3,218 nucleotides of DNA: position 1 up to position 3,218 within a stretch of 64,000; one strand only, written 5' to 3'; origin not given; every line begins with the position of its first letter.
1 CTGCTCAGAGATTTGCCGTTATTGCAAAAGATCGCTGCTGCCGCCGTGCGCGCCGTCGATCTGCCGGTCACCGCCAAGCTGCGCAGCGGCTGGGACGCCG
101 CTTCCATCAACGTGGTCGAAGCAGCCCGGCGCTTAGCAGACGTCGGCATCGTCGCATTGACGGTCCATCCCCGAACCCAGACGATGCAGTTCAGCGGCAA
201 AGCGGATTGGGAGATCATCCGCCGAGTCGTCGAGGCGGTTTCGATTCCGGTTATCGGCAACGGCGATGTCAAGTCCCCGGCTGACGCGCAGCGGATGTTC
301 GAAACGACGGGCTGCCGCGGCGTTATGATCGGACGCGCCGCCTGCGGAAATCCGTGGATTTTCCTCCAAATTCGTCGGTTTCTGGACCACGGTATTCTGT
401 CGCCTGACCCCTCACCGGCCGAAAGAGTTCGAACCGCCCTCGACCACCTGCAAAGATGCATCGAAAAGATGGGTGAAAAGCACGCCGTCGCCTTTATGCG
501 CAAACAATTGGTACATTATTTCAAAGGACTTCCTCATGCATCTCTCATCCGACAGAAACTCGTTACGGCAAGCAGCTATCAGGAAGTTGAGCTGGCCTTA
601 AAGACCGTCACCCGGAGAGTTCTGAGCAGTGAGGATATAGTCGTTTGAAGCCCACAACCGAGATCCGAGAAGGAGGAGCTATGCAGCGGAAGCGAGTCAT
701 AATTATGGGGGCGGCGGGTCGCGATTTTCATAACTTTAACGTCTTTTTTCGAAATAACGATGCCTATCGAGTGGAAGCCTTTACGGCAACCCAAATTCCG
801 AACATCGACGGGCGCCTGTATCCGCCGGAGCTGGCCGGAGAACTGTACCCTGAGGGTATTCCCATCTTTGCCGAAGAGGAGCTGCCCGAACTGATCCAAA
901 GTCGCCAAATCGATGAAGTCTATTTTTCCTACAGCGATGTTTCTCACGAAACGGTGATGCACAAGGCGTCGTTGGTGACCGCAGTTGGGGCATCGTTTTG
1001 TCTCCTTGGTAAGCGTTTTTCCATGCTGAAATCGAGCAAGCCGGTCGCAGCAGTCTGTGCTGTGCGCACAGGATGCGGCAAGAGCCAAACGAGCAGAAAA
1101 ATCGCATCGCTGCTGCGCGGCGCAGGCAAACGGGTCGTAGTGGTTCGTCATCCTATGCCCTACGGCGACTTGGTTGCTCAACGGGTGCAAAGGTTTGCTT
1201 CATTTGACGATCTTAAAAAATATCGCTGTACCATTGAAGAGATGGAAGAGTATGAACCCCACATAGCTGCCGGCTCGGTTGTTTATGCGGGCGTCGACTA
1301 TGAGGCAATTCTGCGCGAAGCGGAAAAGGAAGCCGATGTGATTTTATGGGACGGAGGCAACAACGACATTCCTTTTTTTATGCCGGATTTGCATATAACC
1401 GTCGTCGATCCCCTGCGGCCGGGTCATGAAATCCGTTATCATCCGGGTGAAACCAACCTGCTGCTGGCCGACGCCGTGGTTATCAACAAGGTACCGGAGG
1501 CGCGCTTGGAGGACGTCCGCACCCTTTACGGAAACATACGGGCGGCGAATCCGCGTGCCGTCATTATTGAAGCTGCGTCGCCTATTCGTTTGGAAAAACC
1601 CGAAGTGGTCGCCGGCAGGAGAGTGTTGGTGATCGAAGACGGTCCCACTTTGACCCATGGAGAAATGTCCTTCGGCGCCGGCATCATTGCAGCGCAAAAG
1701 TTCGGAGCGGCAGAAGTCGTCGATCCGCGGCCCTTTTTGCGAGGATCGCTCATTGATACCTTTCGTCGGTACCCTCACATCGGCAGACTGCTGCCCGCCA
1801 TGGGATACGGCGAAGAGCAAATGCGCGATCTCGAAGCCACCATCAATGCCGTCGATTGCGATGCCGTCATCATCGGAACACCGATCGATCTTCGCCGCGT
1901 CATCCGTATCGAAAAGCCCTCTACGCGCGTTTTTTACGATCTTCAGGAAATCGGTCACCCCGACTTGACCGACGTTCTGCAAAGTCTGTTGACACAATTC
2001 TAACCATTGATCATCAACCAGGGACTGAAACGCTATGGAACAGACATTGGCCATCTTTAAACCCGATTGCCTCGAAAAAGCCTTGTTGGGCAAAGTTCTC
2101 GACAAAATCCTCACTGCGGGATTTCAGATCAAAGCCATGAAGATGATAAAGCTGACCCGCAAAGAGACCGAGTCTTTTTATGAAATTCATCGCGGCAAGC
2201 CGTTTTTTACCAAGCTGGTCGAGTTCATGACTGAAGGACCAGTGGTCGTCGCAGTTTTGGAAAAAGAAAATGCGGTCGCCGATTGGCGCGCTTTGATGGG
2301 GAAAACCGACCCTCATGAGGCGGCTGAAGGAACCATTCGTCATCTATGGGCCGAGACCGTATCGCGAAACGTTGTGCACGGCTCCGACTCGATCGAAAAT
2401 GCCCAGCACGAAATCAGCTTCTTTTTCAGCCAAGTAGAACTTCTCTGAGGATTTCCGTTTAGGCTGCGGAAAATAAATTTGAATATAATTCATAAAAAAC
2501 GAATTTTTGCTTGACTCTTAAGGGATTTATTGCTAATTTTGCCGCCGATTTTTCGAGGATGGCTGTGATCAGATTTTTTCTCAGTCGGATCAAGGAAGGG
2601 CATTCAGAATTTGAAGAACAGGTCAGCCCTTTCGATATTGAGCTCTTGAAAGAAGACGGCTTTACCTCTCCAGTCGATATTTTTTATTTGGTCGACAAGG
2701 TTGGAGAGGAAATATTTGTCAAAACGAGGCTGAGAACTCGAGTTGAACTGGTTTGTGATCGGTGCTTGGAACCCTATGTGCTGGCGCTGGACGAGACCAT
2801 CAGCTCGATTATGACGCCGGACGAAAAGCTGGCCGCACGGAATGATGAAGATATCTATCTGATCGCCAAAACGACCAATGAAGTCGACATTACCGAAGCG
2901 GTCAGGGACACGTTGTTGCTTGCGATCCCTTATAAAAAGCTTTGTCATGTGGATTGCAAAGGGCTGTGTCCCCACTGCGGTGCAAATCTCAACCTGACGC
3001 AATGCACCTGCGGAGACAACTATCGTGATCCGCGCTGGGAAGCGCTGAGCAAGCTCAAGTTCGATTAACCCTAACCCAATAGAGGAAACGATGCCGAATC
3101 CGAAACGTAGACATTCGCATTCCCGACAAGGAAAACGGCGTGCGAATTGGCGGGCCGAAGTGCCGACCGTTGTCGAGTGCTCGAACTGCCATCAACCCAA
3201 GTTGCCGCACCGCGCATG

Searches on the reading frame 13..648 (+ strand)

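Call 27: search_protein_families(library=pfam, proteins=[window:13-648:+], max_evalue=0.0001)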
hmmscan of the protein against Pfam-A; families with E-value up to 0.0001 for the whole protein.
window:13-648:+ (211 aa): 1 family
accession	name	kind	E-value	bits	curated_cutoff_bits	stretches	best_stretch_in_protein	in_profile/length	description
PF01207.24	Dus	-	1.1e-50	172.9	20.4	1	3-199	109-306/311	Dihydrouridine synthase (Dus)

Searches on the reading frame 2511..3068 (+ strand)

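Call 27: search_protein_families(library=pfam, proteins=[window:2511-3068:+], max_evalue=0.0001)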
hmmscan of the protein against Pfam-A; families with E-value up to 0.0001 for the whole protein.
window:2511-3068:+ (185 aa): 1 family
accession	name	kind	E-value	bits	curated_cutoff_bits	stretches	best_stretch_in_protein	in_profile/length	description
PF02620.22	YceD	-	2.8e-31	108.5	33.2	1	71-183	2-119/119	Large ribosomal RNA subunit accumulation protein YceD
